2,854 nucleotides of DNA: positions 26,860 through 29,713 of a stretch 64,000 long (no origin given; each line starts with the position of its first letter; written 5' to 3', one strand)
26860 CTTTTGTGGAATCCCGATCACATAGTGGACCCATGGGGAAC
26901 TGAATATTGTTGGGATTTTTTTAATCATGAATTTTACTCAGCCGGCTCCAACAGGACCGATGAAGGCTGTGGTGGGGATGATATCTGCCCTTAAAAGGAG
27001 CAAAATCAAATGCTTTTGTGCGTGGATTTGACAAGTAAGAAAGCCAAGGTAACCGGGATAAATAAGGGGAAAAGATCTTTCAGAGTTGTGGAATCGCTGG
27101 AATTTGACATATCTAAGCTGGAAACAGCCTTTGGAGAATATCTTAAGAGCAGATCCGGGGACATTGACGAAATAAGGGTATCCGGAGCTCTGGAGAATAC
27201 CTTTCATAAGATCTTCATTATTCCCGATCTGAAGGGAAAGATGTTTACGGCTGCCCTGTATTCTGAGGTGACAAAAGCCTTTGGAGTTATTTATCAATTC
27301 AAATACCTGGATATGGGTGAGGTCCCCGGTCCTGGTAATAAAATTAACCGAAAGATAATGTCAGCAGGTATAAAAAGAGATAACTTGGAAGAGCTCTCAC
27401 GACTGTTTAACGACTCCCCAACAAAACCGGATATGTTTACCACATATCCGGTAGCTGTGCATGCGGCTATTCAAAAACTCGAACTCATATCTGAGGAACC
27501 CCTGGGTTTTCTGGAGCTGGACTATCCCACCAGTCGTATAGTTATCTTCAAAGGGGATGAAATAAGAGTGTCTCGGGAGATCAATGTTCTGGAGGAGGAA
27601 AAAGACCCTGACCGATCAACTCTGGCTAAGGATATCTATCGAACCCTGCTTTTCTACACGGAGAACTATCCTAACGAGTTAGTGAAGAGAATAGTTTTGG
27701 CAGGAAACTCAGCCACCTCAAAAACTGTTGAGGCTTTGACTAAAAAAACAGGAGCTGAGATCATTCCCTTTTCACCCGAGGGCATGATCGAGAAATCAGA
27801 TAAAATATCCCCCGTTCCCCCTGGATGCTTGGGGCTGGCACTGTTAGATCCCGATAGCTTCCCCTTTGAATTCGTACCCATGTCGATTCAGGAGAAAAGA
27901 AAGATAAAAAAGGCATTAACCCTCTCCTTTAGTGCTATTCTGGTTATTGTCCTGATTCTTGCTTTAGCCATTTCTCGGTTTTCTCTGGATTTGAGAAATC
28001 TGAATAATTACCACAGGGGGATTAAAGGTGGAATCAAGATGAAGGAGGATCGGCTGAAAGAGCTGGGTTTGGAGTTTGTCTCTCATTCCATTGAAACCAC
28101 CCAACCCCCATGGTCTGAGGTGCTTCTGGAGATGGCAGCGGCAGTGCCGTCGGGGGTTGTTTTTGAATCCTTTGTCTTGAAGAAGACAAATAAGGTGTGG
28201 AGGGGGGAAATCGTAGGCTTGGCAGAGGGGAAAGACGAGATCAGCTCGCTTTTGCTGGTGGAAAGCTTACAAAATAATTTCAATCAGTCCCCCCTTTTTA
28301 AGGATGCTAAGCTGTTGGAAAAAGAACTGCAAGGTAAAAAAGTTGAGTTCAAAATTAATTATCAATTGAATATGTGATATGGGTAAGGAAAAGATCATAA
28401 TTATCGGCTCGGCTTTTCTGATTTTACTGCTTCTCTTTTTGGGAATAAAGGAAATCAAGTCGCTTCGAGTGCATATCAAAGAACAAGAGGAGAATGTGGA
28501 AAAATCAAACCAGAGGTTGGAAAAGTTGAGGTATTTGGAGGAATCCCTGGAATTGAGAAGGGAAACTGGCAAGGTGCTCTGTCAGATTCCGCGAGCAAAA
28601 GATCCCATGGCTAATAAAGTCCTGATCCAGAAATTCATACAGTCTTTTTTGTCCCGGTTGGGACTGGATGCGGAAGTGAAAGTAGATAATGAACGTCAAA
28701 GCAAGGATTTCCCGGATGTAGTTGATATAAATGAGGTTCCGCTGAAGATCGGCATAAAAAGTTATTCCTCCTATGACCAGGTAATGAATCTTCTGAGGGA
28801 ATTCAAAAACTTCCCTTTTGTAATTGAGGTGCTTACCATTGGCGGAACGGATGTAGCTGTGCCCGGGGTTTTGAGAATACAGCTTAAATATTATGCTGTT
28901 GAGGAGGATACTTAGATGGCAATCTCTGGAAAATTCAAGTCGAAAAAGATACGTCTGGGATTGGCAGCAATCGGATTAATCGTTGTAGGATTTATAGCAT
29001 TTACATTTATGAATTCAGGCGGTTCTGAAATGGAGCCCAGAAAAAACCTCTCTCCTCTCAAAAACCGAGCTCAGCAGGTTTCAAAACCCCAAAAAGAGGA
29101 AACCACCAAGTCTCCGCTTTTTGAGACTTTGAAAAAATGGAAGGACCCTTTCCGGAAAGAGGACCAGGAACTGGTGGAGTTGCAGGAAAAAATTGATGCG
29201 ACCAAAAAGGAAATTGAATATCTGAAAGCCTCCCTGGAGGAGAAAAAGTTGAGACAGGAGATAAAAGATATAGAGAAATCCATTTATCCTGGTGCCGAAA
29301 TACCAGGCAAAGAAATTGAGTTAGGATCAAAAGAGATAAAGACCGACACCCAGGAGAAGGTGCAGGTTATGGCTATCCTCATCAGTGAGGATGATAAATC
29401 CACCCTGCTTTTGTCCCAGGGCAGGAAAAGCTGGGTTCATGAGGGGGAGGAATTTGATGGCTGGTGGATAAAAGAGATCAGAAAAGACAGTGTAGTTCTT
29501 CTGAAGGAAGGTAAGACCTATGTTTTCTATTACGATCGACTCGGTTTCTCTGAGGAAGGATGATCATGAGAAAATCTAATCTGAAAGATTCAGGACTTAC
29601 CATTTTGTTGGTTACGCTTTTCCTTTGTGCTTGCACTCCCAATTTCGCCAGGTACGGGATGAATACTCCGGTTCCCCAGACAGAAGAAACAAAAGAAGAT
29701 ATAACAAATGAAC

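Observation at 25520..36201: Complete MSHA-type type IV pilus cluster with pilins placed upstream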

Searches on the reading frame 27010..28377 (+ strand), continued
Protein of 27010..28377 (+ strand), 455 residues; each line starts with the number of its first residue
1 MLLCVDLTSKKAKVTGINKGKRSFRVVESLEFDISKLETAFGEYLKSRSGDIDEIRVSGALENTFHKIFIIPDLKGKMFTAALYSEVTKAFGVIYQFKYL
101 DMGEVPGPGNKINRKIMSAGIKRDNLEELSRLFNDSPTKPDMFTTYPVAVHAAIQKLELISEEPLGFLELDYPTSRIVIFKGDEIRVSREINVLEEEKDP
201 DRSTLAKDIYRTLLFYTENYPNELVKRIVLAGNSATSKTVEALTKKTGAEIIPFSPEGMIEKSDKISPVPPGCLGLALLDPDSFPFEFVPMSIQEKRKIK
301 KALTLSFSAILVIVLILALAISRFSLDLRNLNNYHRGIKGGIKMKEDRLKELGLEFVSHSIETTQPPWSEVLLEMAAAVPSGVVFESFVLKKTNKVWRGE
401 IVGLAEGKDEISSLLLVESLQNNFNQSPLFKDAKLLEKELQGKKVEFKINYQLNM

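Call 87: find_encoding_contigs(protein=P0360, flank=10000, max_places=1)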
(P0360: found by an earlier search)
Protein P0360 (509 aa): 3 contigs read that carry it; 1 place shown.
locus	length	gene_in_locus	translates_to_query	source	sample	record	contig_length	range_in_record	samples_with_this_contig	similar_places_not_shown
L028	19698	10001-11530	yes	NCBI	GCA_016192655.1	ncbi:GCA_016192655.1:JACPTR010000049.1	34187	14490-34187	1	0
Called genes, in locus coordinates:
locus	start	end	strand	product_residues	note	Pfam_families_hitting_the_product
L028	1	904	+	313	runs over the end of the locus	PF00158:Sigma54_activat, PF14532:Sigma54_activ_2, PF07728:AAA_5, PF25601:AAA_lid_14, PF02954:HTH_8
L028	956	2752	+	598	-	PF04932:Wzy_C, PF14559:TPR_19 (faint), PF07719:TPR_2 (faint), PF13414:TPR_11 (weak)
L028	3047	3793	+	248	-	PF08334:T2SSG (faint)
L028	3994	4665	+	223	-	PF07963:N_methyl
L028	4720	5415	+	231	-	PF07963:N_methyl (weak)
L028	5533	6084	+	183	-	PF08334:T2SSG (faint)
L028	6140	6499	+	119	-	-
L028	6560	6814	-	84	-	-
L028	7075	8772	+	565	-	PF05157:MshEN, PF00437:T2SSE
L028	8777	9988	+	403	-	PF28597:T2SSF_N, PF00482:T2SSF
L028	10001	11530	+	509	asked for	-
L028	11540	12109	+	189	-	PF04350:PilO (weak), PF10741:T2SSM_b (weak)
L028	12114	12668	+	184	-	-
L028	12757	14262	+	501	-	PF21305:type_II_gspD_N0, PF07660:STN, PF07655:Secretin_N_2, PF00263:Secretin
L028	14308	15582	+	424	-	PF13191:AAA_16, PF13401:AAA_22, PF20703:nSTAND1 (faint)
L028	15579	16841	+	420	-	PF00515:TPR_1 (weak), PF13371:TPR_9, PF13424:TPR_12, PF13414:TPR_11, PF13432:TPR_16, PF13424:TPR_12, PF13414:TPR_11, PF13432:TPR_16, +18 more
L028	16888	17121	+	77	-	-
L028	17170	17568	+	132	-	PF07238:PilZ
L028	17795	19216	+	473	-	PF00072:Response_reg, PF13185:GAF_2, PF01590:GAF (weak), PF13492:GAF_3, PF00990:GGDEF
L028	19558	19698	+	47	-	?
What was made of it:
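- Closest known: Compact PilMN-fusion type IV filament loci of uncultured Deltaproteobacteria. Same: The same ten-gene repertoire in L028, including AAA_22 and TPR genes after the secretin and an MshEN ATPase (call 87).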

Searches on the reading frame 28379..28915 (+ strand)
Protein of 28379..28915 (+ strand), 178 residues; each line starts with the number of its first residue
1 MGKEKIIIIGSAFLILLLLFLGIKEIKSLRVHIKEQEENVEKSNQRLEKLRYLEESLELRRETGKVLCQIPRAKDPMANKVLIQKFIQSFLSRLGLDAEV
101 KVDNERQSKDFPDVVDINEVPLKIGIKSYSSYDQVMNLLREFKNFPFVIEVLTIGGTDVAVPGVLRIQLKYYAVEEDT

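Call 4: search_protein_families(library=pfam, proteins=[window:28379-28915:+], max_evalue=0.01)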
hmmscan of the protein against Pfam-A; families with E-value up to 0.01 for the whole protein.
window:28379-28915:+ (178 aa): 0 families

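Call 5: search_protein_families(library=ncbifam, proteins=[window:28379-28915:+], max_evalue=0.01)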
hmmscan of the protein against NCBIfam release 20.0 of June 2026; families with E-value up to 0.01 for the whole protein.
window:28379-28915:+ (178 aa): 0 families

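Call 37: find_homologous_proteins(query=window:28379-28915:+)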
Query window:28379-28915:+ (178 aa): 99 proteins with E <= 0.001 among 214 candidates.
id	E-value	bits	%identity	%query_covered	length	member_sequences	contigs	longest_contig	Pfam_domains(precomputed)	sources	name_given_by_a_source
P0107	2.4e-106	371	100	100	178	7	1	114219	-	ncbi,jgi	-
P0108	4.5e-97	341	92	100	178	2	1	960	-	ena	-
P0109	1.3e-91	323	88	98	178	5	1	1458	-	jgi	jgi:hypothetical protein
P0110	1.0e-85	304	81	99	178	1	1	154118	-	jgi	jgi:hypothetical protein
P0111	5.8e-83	295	79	98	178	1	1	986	-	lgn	-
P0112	8.9e-83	294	78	98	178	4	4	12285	-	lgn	-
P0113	9.5e-82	291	79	98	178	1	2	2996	-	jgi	-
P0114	2.1e-81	290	77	98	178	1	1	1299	-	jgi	jgi:hypothetical protein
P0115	3.2e-81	289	78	98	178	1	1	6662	-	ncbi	-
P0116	8.4e-81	288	77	98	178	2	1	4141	-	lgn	-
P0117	9.1e-81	288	76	98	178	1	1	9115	-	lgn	-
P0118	3.7e-80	286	79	98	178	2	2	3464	-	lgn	-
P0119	6.2e-80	285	78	98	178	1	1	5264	-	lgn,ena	-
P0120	2.9e-79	283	75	98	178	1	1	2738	-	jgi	-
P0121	2.7e-78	280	76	98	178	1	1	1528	-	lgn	-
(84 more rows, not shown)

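Call 43: search_solved_structures(query=A2, max_evalue=10)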
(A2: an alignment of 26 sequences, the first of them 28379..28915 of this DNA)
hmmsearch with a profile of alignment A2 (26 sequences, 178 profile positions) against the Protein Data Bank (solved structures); distinct sequences matched with E-value up to 10: 4.
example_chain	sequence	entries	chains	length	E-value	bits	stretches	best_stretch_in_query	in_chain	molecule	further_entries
4r4m_A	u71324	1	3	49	0.73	13.1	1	18-52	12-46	cGMP-dependent protein kinase 1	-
7zpq_CB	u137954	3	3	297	1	12.6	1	28-85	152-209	RQC trigger complex subunit CUE3 | CUE3 isoform 1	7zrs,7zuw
4r4l_A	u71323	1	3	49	1.2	12.4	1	18-51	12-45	cGMP-dependent protein kinase 1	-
8x5x_B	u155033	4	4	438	7.8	9.7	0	6-60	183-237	Histamine H1 receptor,Soluble cytochrome b562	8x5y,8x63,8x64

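Call 52: predict_structure(alignment_id=A3)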
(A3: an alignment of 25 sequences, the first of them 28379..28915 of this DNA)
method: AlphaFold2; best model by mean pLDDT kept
length: 178 residues; sequences in the alignment: 25
mean_pLDDT: 79.0   pTM: 0.56
mean pLDDT of the five models: 79.0, 77.4, 75.9, 75.3, 71.3
residues with pLDDT >= 90: 24; 70-90: 118; 50-70: 28; < 50: 8
segments of 3 or more residues with pLDDT < 50: 157-162
pLDDT, mean of each block of 10 residues (from residue 1): 73 87 81 79 74 67 65 84 91 89 89 82 84 84 86 62 75 67
secondary structure, 60 per line:
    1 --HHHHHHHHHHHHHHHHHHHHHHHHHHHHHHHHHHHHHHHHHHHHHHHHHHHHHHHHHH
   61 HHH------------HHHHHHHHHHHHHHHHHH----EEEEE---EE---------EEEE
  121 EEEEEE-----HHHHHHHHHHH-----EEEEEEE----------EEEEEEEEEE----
elements in order: H3-63 H76-93 E98-102 E117-126 H132-142 E148-154 E165-174
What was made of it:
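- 28379..28915 (+): Bitopic PilO/GspM-like protein (MshJ position). AF2 pLDDT 79: N-terminal helix, coiled coil and ferredoxin-like domain (call 52).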

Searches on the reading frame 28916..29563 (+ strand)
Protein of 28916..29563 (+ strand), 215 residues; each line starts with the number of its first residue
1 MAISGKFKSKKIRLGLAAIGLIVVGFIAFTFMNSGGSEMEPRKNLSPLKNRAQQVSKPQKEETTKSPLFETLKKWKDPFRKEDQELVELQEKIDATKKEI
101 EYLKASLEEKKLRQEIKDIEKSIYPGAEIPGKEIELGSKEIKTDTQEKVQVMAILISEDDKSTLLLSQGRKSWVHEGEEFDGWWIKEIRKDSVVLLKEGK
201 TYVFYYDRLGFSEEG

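Call 4: search_protein_families(library=pfam, proteins=[window:28916-29563:+], max_evalue=0.01)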
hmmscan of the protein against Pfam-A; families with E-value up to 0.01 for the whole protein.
window:28916-29563:+ (215 aa): 3 families
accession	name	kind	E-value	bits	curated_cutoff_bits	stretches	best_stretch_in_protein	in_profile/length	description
PF23893.1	Y4YQ_C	-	0.0027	17.9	27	1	181-202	30-51/53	Uncharacterised protein Y4YQ C-terminal domain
PF03961.19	FapA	-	0.007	16.5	31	1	43-132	170-250/272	Flagellar Assembly Protein A beta solenoid domain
PF24151.2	ArlX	-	0.0081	16.1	28.7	1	26-113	17-104/229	ArlX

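Call 5: search_protein_families(library=ncbifam, proteins=[window:28916-29563:+], max_evalue=0.01)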
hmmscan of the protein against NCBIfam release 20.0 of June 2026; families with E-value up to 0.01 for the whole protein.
window:28916-29563:+ (215 aa): 6 families
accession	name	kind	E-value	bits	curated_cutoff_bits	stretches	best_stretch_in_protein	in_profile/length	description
TIGR03021.1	pilP_fam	equivalog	2.7e-05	25.2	34.65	1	91-195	5-118/119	type IV pilus biogenesis protein PilP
NF047368.1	collar_FlbB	equivalog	0.00067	19.5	110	1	18-117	10-107/193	periplasmic-type flagellar collar protein FlbB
NF038218.1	IcmG_DotF_IVB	equivalog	0.0014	18.3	200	1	8-122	44-153/266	type IVB secretion system protein IcmG/DotF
NF058591.1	archaellum_scaf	equivalog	0.0022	17.6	225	1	36-157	37-154/250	archaellum flagellar motor scaffold protein FlaX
TIGR01713.1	typeII_sec_gspC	equivalog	0.0065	16.1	101.6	0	145-202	79-140/259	type II secretion system protein GspC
NF041616.1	T2SS_C_SYNERG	exception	0.0082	15.5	200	0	126-205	69-150/296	type II secretion system protein GspC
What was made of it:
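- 28916..29563 (+): Bitopic PilP / GspC-HR-like protein (MshK position). TIGR03021 PilP 25 bits (cut-off 34.65) and GspC hits (call 5).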

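Call 54: search_solved_structures(query=A4, max_evalue=10)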
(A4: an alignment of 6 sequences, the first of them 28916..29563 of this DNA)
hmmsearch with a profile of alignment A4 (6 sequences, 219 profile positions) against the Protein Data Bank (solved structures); distinct sequences matched with E-value up to 10: 18.
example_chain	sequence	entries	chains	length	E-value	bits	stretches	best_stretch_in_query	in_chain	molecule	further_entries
9d83_C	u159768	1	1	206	0.082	15.5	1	86-153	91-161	Gp34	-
5nc6_B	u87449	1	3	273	0.13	14.8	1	5-59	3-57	Peptidoglycan N-acetylglucosamine deacetylase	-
4l2w_C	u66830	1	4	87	0.32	13.6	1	77-138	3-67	Rho-associated protein kinase 1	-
5cx2_A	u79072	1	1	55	0.45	13.1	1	81-111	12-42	Coronin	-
6ah6_A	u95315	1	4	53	0.55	12.8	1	82-111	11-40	Coronin-like protein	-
5cx2_B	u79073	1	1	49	0.58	12.7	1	82-111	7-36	Coronin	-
5cx2_C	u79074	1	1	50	0.62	12.7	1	82-111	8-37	Coronin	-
5cx2_D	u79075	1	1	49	0.64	12.6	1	82-111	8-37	Coronin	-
6icr_A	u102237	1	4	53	0.69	12.5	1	82-111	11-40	Coronin-like protein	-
8qbr_A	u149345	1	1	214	1.6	11.3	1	64-130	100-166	Membrane-associated protein Vipp1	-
8qbv_A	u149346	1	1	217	1.7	11.2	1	64-130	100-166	Membrane-associated protein Vipp1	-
8qbw_A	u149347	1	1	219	1.9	11.1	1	64-130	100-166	Phage shock protein A, PspA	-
6zvr_B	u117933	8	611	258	2.2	10.9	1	64-130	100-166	Vipp1 | Phage shock protein A, PspA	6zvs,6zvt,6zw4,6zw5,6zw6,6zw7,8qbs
8j9s_A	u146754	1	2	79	2.3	10.8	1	76-135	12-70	Aminoacyl tRNA synthase complex-interacting multifunctional protein 1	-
6nr8_4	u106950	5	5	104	2.3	10.8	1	78-114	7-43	Prefoldin subunit 4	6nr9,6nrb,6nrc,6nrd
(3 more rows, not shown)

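Call 89: search_protein_families(library=ncbifam, alignment_id=A4, max_evalue=0.01)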
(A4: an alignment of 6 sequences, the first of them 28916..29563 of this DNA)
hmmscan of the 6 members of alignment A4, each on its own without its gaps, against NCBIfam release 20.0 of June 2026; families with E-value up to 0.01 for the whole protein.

A. member 1, window:28916-29563:+ (215 aa): 6 families
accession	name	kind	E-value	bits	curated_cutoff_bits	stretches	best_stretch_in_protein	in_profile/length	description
TIGR03021.1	pilP_fam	equivalog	2.7e-05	25.2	34.65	1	91-195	5-118/119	type IV pilus biogenesis protein PilP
NF047368.1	collar_FlbB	equivalog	0.00067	19.5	110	1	18-117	10-107/193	periplasmic-type flagellar collar protein FlbB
NF038218.1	IcmG_DotF_IVB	equivalog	0.0014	18.3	200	1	8-122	44-153/266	type IVB secretion system protein IcmG/DotF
NF058591.1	archaellum_scaf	equivalog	0.0022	17.6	225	1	36-157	37-154/250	archaellum flagellar motor scaffold protein FlaX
TIGR01713.1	typeII_sec_gspC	equivalog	0.0065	16.1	101.6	0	145-202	79-140/259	type II secretion system protein GspC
NF041616.1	T2SS_C_SYNERG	exception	0.0082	15.5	200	0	126-205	69-150/296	type II secretion system protein GspC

B. families by the number of members that match (of 6 scanned): 8 families
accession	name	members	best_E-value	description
TIGR01713.1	typeII_sec_gspC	6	6.8e-07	type II secretion system protein GspC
TIGR03021.1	pilP_fam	3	3.6e-06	type IV pilus biogenesis protein PilP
NF041515.1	GspC_delta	3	6.7e-05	type II secretion system protein GspC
NF047368.1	collar_FlbB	2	0.00067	periplasmic-type flagellar collar protein FlbB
NF038218.1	IcmG_DotF_IVB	2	0.0014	type IVB secretion system protein IcmG/DotF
NF041616.1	T2SS_C_SYNERG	2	0.0014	type II secretion system protein GspC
NF058591.1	archaellum_scaf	2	0.0022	archaellum flagellar motor scaffold protein FlaX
NF010704.0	PRK14104.1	1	0.0058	chaperonin GroEL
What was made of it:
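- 28916..29563 (+): 6 of 6 orthologues hit GspC TIGR01713 (best E 6.8e-7) and 3 of 6 hit PilP (call 89).
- Checked: All six orthologues of 28916-29563 hit GspC and three hit PilP, all below cut-off (call 89).
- The MshK-like protein hits GspC in 6 of 6 orthologues (call 89).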
